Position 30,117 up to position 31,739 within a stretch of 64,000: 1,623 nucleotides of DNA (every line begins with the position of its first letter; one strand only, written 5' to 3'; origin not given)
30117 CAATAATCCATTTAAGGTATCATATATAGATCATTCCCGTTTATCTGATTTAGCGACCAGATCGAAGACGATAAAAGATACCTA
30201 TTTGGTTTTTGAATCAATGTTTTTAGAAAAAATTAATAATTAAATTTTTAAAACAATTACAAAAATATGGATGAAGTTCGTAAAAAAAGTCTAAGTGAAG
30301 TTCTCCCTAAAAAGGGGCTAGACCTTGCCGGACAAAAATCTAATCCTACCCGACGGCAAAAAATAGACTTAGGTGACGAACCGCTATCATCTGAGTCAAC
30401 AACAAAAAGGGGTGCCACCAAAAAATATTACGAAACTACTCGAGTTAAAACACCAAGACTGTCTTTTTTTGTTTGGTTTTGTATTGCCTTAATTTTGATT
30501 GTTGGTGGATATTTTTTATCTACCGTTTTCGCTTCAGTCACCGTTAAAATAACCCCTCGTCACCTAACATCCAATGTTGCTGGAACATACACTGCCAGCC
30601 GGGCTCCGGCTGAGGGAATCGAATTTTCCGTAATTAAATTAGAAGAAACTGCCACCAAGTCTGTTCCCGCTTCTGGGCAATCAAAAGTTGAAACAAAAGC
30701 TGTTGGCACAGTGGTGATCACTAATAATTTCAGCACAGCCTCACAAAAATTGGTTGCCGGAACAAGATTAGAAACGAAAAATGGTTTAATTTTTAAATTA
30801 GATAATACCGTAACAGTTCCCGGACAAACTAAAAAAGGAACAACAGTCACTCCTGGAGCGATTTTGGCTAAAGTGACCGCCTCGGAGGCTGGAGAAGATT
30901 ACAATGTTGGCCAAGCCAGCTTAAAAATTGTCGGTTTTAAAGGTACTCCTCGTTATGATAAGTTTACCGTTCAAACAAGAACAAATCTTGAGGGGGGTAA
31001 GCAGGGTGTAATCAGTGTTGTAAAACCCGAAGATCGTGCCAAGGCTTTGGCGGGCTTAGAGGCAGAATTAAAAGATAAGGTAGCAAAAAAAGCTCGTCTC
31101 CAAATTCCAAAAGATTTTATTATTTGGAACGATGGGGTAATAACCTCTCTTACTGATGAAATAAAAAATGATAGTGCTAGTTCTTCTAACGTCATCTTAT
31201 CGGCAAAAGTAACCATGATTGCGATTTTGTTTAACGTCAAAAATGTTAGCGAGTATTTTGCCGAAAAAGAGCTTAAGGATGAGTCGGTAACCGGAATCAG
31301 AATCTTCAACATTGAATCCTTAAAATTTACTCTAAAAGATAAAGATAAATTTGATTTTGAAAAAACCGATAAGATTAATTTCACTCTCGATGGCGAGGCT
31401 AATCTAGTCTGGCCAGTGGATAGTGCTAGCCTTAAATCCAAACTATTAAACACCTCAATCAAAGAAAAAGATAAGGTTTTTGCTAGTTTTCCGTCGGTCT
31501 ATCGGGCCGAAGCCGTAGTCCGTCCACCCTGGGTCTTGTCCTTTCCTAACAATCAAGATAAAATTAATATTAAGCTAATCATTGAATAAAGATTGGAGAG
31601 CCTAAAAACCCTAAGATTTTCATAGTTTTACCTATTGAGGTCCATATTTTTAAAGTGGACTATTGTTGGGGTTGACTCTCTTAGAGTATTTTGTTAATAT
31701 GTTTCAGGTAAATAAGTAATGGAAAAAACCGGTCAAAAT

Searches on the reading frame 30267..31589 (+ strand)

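Call 42: search_protein_families(library=pfam, proteins=[window:30267-31589:+], max_evalue=0.0001)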
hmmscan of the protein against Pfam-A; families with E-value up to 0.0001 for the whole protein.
window:30267-31589:+ (440 aa): 1 family
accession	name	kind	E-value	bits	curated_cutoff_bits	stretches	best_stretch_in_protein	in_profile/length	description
PF21110.3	GlxA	-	6.2e-05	24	27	0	144-231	1-97/105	GlxA beta barrel domain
